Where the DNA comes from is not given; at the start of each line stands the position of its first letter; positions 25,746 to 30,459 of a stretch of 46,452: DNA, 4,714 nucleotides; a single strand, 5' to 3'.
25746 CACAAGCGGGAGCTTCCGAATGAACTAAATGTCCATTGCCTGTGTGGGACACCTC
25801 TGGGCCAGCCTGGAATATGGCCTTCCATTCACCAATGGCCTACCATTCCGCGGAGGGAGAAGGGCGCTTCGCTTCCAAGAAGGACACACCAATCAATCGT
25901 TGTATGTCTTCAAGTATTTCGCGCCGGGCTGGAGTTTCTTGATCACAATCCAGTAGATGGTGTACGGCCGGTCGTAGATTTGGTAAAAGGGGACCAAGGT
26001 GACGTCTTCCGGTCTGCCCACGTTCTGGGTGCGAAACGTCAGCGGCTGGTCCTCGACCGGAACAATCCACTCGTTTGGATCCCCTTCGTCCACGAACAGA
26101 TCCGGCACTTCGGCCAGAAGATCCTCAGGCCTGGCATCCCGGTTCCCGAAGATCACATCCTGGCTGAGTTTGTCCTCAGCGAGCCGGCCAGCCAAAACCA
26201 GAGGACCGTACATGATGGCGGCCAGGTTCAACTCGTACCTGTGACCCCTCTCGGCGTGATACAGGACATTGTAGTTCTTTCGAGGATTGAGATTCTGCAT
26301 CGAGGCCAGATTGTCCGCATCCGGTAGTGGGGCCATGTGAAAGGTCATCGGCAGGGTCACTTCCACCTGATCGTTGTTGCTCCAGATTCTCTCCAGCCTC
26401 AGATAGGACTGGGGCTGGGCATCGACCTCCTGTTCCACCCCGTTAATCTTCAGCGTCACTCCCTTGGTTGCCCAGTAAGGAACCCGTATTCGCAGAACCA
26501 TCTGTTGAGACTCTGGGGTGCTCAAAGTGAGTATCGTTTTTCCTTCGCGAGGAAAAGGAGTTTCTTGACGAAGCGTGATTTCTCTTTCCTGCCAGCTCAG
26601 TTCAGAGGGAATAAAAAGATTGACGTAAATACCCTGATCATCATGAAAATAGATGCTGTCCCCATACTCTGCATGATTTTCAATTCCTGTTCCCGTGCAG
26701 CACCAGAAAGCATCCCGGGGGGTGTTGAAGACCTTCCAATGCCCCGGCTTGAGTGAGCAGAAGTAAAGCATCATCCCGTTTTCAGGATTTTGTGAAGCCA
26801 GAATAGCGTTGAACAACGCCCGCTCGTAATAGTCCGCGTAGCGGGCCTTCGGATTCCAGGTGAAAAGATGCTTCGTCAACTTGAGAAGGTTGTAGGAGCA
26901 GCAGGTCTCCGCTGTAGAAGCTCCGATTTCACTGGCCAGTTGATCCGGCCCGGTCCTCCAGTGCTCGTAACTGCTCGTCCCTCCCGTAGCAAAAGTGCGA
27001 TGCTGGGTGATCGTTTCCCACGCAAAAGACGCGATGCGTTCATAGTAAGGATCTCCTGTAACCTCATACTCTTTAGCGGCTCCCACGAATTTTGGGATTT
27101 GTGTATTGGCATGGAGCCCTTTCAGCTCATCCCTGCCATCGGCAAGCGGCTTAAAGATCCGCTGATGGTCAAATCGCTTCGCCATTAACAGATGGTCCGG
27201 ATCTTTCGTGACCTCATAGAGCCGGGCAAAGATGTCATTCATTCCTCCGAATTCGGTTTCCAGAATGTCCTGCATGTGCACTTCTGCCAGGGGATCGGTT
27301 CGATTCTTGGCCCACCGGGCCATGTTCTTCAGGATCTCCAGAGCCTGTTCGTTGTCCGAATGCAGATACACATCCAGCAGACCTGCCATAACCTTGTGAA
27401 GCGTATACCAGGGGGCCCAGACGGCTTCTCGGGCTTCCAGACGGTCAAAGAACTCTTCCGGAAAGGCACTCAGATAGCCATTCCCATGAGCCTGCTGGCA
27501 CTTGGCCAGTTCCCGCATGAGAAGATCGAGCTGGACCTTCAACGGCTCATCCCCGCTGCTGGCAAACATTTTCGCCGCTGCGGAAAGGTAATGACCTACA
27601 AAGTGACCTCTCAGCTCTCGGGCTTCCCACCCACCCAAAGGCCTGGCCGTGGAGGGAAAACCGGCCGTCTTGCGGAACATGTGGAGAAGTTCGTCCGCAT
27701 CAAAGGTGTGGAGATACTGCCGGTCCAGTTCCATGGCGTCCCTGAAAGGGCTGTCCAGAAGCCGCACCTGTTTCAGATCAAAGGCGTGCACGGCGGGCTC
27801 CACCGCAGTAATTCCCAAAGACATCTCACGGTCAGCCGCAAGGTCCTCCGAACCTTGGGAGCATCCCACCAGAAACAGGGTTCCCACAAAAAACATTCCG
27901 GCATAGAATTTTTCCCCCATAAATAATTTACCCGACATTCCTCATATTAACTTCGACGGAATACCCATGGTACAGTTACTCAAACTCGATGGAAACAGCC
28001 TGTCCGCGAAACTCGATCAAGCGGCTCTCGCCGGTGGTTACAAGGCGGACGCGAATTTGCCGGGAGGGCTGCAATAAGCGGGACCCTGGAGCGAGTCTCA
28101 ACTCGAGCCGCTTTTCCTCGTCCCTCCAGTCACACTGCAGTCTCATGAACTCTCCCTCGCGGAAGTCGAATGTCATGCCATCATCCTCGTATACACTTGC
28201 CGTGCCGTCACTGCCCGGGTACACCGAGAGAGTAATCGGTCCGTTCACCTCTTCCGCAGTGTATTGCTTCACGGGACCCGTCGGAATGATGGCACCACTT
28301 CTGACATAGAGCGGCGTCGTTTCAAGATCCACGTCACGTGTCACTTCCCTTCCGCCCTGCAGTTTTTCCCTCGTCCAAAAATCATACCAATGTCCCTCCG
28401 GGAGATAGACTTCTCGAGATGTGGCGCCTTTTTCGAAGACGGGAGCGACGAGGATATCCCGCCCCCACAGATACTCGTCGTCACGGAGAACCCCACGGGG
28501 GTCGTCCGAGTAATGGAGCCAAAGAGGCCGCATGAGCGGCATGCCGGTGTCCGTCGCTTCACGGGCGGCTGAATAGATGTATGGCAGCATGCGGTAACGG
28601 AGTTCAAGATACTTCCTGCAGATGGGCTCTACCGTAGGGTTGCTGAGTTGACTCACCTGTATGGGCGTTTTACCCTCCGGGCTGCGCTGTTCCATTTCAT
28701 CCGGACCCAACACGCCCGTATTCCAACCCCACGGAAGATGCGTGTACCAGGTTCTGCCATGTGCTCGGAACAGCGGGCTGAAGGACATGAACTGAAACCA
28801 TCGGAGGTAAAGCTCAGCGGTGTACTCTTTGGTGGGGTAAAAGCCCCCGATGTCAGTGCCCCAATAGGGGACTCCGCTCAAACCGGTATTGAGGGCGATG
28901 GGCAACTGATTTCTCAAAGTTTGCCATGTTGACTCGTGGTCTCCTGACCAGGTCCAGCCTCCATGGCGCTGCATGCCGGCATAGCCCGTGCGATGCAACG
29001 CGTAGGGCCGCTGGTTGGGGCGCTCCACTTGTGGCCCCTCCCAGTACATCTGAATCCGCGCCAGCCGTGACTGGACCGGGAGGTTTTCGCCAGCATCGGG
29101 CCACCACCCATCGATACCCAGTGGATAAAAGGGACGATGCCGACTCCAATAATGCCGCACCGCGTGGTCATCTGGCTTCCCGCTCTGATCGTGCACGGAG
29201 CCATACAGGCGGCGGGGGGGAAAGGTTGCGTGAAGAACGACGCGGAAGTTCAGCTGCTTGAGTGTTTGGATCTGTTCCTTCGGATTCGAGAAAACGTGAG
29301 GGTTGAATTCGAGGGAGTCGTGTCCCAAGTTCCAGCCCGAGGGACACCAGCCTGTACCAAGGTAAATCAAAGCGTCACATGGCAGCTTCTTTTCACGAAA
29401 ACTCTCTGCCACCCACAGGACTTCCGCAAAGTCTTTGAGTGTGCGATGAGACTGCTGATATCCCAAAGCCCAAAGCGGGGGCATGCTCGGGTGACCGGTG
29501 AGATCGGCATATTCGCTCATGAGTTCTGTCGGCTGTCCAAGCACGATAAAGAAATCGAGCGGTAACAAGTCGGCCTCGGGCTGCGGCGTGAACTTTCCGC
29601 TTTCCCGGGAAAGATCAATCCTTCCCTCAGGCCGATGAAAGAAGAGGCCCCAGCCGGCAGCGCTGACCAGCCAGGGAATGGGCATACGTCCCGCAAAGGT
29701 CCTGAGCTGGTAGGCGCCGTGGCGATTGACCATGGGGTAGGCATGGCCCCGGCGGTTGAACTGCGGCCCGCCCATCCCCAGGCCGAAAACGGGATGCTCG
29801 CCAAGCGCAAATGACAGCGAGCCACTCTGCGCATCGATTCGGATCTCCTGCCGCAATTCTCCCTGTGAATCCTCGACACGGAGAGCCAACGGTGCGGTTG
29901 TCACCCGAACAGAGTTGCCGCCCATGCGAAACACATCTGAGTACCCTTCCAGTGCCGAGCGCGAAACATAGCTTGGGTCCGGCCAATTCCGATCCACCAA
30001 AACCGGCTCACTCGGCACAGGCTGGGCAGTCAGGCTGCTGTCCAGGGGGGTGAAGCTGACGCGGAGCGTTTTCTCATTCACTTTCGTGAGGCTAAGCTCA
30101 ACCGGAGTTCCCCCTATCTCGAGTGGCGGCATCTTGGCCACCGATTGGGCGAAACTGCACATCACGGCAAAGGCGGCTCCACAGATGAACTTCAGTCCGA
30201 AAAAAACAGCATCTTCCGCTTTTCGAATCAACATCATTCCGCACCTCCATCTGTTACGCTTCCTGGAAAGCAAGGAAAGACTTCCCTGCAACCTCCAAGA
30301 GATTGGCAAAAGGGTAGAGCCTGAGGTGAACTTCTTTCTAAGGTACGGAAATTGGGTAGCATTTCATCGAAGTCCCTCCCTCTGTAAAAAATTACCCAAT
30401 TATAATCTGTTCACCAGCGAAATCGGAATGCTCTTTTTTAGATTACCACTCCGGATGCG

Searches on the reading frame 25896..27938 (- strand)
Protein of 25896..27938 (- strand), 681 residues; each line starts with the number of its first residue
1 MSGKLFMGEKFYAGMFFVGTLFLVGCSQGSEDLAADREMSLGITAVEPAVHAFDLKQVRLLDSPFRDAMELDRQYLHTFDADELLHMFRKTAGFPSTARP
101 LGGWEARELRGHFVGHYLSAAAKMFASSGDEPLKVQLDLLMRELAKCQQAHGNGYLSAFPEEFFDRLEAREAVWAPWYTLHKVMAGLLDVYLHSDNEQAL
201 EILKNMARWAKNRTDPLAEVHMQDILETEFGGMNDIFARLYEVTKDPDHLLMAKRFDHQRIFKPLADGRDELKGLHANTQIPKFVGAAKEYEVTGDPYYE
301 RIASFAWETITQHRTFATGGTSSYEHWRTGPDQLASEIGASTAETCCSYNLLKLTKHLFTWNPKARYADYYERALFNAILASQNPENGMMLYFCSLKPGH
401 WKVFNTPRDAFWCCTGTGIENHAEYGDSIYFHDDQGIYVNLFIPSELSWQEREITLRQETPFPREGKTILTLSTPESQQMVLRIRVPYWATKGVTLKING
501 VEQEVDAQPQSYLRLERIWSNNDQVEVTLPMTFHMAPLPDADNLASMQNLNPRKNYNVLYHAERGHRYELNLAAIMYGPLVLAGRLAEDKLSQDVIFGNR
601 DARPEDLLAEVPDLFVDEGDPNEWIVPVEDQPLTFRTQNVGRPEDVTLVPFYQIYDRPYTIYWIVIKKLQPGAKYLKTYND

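Call 30: search_protein_families(library=pfam, proteins=[window:25896-27938:-], max_evalue=0.01)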
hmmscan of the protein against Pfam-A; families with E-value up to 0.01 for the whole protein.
window:25896-27938:- (681 aa): 3 families
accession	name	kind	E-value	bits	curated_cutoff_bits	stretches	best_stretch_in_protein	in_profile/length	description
PF07944.18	Beta-AFase-like_GH127_cat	-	1.8e-122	409.4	24.9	1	57-427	1-376/376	Beta-L-arabinofuranosidase, GH127 catalytic domain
PF20736.2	Glyco_hydro127M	-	1.2e-26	93.1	24.2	1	436-531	1-95/95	Beta-L-arabinofuranosidase, GH127 middle domain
PF16375.10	DUF4986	-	2.1e-07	31.9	29.5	1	608-663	26-84/84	Domain of unknown function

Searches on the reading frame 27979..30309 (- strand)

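Call 30: search_protein_families(library=pfam, proteins=[window:27979-30309:-], max_evalue=0.01)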
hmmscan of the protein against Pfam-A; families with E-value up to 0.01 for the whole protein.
window:27979-30309:- (777 aa): 4 families
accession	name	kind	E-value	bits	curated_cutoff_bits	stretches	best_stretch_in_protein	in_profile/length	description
PF01055.32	Glyco_hydro_31_2nd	-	2e-55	188.9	23.5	2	383-581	131-328/328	Glycosyl hydrolases family 31 TIM-barrel domain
PF21365.3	Glyco_hydro_31_3rd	-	2e-29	102.4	24.4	1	589-675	1-87/87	Glycosyl hydrolase family 31 C-terminal domain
PF17137.9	DUF5110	-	1.2e-11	44.9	27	1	691-758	1-70/71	Domain of unknown function (DUF5110)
PF13802.12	Gal_mutarotas_2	-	0.00015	22.6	27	1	74-227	4-178/184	Glycosyl hydrolase 31 N-terminal galactose mutarotase-like domain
